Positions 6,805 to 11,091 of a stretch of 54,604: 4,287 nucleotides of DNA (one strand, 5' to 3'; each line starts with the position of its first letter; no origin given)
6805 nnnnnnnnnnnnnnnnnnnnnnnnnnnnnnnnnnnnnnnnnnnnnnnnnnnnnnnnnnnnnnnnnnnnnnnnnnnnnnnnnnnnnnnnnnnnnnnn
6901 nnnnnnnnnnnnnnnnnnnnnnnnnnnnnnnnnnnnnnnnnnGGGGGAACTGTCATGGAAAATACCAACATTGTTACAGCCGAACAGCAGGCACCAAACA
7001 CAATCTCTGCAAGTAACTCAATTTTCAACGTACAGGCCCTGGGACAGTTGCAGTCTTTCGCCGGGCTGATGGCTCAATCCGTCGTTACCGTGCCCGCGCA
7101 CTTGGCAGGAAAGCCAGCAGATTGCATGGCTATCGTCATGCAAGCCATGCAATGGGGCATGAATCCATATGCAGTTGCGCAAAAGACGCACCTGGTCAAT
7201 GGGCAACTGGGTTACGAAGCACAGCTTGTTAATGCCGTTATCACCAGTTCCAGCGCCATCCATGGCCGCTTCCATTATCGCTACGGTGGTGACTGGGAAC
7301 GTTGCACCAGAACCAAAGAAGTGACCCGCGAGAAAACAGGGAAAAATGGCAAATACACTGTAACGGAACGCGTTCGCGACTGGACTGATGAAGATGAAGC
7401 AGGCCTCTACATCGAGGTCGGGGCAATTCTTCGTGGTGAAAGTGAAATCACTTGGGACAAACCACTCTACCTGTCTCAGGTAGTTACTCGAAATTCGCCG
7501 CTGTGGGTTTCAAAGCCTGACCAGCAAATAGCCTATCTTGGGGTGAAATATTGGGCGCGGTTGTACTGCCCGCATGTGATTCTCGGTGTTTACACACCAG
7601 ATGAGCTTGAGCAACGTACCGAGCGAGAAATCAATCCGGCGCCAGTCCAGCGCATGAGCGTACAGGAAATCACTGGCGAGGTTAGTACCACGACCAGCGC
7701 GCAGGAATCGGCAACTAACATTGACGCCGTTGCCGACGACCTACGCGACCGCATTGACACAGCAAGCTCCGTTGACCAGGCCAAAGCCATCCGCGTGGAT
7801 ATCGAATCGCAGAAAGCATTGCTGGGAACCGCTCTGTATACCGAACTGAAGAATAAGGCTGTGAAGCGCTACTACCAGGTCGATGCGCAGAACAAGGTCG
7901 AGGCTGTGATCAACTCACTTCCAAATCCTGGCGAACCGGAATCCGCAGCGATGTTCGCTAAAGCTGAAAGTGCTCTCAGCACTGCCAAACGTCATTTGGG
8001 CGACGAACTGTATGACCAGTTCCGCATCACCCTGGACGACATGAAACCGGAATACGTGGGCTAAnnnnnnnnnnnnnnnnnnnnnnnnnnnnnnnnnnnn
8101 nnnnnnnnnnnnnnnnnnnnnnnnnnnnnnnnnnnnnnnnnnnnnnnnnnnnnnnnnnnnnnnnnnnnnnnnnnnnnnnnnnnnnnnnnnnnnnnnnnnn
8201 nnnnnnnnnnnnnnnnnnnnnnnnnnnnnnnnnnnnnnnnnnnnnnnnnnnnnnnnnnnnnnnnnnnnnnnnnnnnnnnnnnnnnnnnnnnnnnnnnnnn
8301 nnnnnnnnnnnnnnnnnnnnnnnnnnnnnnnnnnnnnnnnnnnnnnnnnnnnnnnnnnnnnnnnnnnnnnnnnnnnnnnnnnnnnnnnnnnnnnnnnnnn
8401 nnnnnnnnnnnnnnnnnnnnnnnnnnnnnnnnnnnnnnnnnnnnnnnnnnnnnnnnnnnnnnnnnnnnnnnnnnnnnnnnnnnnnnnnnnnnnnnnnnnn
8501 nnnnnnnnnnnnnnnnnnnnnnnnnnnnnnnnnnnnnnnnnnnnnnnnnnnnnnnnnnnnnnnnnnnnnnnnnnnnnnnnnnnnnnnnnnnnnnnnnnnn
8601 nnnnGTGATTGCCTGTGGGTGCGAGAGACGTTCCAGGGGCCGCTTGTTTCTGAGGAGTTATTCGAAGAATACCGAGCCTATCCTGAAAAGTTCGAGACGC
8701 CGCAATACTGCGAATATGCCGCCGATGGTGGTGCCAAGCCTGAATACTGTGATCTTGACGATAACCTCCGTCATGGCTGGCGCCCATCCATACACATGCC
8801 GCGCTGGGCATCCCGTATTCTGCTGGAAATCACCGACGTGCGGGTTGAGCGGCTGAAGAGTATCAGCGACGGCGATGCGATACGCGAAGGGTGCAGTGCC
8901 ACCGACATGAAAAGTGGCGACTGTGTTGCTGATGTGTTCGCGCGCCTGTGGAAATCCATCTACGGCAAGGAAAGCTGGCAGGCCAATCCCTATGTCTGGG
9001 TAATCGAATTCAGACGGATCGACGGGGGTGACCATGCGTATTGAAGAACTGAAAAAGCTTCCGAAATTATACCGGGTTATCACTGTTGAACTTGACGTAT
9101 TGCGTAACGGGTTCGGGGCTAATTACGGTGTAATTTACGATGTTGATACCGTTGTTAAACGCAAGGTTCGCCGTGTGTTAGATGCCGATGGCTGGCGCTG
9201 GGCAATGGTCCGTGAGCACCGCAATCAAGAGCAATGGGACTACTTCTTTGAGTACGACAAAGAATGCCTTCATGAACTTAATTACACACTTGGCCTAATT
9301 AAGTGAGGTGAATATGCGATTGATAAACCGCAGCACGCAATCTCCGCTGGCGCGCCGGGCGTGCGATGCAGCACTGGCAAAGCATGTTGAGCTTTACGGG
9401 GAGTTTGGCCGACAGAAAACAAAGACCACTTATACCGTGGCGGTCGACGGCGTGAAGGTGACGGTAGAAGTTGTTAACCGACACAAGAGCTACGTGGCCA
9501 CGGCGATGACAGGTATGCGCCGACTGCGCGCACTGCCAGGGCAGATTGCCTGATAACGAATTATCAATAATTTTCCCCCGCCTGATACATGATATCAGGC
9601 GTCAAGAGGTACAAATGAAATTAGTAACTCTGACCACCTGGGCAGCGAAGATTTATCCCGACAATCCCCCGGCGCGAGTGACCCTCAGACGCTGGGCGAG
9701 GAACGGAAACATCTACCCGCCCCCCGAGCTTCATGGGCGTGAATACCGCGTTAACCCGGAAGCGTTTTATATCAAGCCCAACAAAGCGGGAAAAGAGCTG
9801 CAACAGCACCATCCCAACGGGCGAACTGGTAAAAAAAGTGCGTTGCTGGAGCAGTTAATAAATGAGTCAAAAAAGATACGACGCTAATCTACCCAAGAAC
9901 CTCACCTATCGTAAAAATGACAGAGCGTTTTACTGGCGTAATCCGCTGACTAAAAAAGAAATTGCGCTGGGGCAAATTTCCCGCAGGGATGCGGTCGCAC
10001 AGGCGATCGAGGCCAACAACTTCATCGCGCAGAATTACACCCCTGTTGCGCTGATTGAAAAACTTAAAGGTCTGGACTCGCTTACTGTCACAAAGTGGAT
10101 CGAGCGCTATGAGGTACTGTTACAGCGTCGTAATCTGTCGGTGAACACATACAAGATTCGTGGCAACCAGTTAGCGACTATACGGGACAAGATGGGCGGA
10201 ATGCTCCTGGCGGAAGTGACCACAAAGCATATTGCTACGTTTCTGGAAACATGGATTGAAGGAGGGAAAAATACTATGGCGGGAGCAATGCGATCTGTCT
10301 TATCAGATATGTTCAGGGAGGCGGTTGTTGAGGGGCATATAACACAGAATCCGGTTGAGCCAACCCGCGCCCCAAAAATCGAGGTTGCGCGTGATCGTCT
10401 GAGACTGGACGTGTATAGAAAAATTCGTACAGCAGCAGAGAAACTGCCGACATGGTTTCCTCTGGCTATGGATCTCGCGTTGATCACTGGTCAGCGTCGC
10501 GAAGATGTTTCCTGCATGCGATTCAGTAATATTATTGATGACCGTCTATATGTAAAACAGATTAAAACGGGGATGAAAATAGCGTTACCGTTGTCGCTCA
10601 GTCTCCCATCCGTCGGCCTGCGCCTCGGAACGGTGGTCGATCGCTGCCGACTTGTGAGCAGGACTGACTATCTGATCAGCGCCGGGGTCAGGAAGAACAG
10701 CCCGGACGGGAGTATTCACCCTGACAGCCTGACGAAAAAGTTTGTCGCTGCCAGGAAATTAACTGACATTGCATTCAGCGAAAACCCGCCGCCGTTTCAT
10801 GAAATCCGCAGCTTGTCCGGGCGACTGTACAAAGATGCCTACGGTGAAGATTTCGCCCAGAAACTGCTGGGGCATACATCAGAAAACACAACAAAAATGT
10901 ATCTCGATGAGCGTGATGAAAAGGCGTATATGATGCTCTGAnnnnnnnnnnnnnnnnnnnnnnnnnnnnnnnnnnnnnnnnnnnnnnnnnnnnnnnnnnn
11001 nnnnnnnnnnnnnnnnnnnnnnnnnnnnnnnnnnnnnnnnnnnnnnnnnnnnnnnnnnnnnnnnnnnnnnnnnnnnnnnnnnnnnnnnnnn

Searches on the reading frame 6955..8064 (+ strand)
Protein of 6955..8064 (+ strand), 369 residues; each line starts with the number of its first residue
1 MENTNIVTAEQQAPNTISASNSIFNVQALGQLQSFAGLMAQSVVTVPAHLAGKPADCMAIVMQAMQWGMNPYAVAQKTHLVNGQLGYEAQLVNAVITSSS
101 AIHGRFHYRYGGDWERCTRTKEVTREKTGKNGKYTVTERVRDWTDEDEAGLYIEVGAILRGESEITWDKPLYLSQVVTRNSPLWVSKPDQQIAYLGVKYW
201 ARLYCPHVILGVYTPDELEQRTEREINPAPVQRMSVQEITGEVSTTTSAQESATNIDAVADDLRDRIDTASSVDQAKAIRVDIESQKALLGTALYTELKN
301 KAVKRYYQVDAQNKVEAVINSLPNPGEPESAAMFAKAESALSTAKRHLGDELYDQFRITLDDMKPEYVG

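Call 87: search_protein_families(library=pfam, proteins=[window:6955-8064:+], max_evalue=0.001)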
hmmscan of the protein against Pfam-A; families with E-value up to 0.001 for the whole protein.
window:6955-8064:+ (369 aa): 1 family
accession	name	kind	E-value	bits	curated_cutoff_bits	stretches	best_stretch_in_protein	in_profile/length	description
PF03837.19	RecT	-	4.6e-39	134.5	24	1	37-224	2-193/198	RecT family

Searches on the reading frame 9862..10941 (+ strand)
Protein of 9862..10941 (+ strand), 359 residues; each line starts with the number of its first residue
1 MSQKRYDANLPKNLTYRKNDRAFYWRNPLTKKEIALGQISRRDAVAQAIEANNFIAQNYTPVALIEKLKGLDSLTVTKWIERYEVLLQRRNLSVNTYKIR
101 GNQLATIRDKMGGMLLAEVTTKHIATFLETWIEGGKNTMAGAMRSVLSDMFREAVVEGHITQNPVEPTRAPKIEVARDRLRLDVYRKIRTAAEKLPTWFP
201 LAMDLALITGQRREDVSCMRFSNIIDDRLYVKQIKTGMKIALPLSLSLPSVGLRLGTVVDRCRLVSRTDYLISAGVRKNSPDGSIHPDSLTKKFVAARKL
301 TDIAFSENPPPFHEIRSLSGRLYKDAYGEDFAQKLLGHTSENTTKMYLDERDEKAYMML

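Call 87: search_protein_families(library=pfam, proteins=[window:9862-10941:+], max_evalue=0.001)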
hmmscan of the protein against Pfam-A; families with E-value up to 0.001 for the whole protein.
window:9862-10941:+ (359 aa): 3 families
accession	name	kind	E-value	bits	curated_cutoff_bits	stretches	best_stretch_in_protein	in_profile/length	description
PF00589.27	Phage_integrase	-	1e-15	58.4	27.1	1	179-352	2-170/172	Phage integrase family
PF22022.2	Phage_int_M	-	1e-09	39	27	1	90-169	14-94/96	Phage integrase central domain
PF09003.16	Arm-DNA-bind_1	-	8.4e-06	26.2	22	1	7-60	9-65/74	Bacteriophage lambda integrase, Arm DNA-binding domain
